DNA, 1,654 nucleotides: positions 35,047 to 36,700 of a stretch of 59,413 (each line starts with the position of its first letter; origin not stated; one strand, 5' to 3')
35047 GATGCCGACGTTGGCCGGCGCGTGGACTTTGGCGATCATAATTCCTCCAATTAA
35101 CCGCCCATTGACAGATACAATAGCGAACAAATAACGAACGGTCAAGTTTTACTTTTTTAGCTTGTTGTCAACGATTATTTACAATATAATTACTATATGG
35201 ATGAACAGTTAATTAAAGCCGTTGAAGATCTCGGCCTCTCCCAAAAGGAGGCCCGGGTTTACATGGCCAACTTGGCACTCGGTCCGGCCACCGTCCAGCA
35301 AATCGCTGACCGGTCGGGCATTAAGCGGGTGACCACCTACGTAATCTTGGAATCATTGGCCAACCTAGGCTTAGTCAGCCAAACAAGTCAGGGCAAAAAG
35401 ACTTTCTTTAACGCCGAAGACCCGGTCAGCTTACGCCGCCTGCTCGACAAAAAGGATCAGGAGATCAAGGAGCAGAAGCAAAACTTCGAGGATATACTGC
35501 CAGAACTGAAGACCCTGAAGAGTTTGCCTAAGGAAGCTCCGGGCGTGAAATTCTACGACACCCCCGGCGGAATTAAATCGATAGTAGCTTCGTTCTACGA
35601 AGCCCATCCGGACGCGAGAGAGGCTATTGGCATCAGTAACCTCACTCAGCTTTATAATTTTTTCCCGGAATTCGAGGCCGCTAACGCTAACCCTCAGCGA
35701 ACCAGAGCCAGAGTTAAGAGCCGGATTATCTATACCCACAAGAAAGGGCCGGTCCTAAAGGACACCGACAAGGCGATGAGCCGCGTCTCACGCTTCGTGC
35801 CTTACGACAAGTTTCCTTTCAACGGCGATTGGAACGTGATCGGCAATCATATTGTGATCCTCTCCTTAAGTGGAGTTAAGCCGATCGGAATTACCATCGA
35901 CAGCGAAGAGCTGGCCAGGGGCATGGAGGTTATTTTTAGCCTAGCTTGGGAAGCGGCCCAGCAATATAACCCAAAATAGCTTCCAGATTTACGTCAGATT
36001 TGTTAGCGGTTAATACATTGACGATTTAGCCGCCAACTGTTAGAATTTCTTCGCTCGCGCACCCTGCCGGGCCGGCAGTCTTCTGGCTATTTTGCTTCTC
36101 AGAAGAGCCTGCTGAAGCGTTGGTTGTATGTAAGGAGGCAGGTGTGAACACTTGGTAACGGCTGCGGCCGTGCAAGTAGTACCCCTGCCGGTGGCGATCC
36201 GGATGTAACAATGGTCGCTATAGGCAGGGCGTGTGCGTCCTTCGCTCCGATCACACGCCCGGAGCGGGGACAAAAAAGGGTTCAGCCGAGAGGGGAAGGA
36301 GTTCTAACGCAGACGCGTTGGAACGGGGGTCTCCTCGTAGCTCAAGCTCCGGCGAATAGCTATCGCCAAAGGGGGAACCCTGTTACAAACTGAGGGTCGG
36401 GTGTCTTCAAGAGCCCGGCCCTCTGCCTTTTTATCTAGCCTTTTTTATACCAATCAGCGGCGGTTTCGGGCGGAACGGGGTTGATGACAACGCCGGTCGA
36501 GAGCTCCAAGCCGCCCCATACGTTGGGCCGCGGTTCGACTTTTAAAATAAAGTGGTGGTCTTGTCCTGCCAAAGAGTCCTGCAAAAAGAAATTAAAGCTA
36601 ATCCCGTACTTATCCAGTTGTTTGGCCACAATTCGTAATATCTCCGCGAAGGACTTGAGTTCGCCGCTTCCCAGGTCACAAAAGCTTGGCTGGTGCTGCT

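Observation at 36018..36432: ORF-less, highly structured ~380-nt transcript unit with its own promoter and terminator: candidate novel large ncRNA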

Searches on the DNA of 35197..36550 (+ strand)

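Call 4: search_rna_families(source=window, start=35900, end=36550, threshold=evalue, max_evalue=10, show_alignments=3)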
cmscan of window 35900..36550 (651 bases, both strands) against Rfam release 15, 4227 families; matches with E-value up to 10: 5.
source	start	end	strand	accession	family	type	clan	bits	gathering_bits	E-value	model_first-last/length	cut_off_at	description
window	36357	36455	-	RF01911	MIR2118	Gene; miRNA;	-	16.3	85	1.8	1-170/170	no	MIR2118 microRNA precursor family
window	36240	36272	+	RF02795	Pab91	Gene; snRNA; snoRNA; HACA-box;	-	15.6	71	5.6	1-57/57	no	Pab91 RNA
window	35962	36023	+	RF00571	SNORD65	Gene; snRNA; snoRNA; CD-box;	CL00057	14.6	41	2.3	1-73/73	no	Small nucleolar RNA SNORD65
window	36350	36427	+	RF02241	Xoo2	Gene; sRNA;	-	13.6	45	6.3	1-78/78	no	Xanthomonadaceae sRNA Xoo2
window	36163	36291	+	RF00392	SNORA5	Gene; snRNA; snoRNA; HACA-box;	CL00024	13.5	30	4.2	1-134/134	no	Small nucleolar RNA SNORA5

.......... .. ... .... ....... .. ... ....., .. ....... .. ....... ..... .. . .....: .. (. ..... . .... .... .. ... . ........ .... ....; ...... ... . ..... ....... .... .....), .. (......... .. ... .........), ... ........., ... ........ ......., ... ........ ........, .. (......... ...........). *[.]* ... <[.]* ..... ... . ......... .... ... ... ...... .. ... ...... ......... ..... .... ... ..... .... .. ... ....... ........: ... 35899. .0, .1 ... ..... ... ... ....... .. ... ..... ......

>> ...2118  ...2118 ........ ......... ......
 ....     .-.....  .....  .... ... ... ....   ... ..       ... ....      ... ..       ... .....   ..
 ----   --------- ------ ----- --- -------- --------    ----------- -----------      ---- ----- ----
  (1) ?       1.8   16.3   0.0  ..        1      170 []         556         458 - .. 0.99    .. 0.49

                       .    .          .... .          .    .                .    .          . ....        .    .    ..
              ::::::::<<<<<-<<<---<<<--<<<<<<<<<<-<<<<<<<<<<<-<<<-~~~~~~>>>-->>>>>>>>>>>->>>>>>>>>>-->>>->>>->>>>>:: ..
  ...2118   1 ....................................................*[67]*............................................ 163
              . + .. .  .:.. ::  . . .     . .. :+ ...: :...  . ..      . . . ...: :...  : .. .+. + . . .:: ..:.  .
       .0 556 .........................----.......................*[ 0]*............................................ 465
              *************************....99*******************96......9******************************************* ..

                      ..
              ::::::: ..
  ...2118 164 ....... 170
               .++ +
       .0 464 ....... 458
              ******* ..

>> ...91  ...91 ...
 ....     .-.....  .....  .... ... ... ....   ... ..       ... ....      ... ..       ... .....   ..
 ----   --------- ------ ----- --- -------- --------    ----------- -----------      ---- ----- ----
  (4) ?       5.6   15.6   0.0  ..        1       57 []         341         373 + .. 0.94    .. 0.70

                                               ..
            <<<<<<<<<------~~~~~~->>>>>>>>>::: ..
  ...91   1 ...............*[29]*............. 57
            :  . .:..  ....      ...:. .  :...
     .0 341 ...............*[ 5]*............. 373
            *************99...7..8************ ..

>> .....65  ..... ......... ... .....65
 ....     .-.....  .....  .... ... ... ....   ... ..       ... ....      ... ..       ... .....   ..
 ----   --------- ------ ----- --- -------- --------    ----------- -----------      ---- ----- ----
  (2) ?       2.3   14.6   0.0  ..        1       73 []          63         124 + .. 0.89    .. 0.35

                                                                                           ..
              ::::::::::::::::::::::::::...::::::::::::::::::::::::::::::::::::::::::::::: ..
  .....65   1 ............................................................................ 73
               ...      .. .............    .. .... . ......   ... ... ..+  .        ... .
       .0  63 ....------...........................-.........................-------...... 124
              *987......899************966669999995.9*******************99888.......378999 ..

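Call 15: search_rna_families(source=L001, start=4750, end=5300, threshold=evalue, max_evalue=10)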
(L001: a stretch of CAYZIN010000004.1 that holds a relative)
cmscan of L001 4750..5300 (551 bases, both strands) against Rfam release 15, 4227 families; matches with E-value up to 10: 2.
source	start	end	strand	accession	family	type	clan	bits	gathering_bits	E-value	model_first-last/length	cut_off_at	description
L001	5181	5287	-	RF01251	snR3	Gene; snRNA; snoRNA; HACA-box;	CL00040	27.4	40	0.0099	1-193/193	no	Small nucleolar RNA snR3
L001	5152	5258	+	RF00558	L20_leader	Cis-reg; leader;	-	14.1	58.7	5.7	1-127/127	no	Ribosomal protein L20 leader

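Call 52: search_with_rna_model(model_id=R1, sources=[L001, L003, L004, L006, L011, L012, L013, L014, L023, L025, L027, L028, L029, L070, L072, L073, L076, L077, L079, L081], max_evalue=10, filters=off)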
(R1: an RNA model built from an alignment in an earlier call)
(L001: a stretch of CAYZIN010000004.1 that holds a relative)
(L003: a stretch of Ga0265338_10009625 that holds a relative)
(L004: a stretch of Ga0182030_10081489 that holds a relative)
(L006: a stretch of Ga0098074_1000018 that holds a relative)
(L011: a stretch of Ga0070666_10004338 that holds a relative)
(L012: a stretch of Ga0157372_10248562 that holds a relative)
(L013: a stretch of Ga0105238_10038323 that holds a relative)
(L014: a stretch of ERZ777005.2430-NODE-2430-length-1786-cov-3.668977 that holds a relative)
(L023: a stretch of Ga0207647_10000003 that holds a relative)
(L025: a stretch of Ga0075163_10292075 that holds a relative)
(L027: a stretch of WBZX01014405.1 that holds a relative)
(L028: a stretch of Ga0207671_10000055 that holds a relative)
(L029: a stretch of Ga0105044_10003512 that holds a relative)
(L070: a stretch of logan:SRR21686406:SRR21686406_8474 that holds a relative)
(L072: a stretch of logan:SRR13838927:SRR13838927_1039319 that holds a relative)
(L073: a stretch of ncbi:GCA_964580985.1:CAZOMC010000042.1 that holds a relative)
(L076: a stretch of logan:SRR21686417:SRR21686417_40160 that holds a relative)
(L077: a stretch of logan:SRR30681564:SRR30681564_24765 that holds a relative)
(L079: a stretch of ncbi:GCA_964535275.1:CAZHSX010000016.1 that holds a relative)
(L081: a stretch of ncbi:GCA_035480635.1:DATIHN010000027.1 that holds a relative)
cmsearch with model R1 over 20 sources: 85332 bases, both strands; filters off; matches with E-value up to 10: 11.
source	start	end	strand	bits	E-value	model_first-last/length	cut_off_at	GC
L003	3488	3545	+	12.1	1.9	1-49/49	no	0.64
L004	3492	3554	+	11.5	2.5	1-49/49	no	0.62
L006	3413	3470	-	11.2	3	1-49/49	no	0.69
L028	5364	5383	-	9.7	5.8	6-25/49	no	0.65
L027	2736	2787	+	9.6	6.1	1-49/49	no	0.65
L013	2195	2250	+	9.6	6.3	1-49/49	no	0.64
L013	3874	3926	+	9.4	6.9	1-49/49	no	0.64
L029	5049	5084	+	9.3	7.2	1-49/49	no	0.61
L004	3490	3545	-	9.2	7.5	1-49/49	no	0.62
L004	3385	3423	-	8.9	8.4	1-49/49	no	0.62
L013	3901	3937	-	8.8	8.9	1-49/49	no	0.68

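Call 58: search_rna_families(sources=[L002, L003, L004, L005, L006, L011, L012, L013, L014, L023, L026, L027, L028, L029, L069, L070, L073, L076, L078, L081], threshold=gathering)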
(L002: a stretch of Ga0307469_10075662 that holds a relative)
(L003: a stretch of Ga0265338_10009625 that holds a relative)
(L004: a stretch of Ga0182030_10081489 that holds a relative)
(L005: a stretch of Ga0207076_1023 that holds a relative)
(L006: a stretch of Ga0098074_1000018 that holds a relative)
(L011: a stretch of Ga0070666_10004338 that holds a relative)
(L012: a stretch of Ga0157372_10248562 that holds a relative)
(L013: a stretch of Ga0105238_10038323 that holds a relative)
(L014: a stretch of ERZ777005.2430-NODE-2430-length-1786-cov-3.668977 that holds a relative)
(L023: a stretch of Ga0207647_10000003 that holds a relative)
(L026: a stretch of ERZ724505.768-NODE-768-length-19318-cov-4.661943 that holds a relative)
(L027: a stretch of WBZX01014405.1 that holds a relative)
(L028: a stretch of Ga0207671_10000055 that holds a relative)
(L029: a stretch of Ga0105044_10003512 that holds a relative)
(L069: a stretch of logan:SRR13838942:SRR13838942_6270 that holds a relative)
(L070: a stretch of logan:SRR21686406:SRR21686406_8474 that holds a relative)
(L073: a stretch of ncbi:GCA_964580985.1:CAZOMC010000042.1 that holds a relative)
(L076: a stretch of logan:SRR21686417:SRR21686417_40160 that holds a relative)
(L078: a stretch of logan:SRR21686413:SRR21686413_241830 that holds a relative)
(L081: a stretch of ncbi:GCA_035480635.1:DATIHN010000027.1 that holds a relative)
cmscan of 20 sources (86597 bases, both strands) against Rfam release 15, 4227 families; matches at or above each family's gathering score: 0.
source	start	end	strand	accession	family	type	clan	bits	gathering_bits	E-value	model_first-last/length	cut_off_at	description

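Call 68: search_dna_similar(query=window:36010-36440:+, collection=phages, mode=distant, max_evalue=0.01, max_rows=5)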
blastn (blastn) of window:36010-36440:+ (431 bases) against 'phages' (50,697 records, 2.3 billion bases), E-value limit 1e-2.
No match.

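Call 69: search_dna_similar(query=window:36010-36440:+, collection=plasmids, mode=distant, max_evalue=0.01, max_rows=5)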
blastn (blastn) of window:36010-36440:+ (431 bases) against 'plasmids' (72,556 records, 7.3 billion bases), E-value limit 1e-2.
No match.
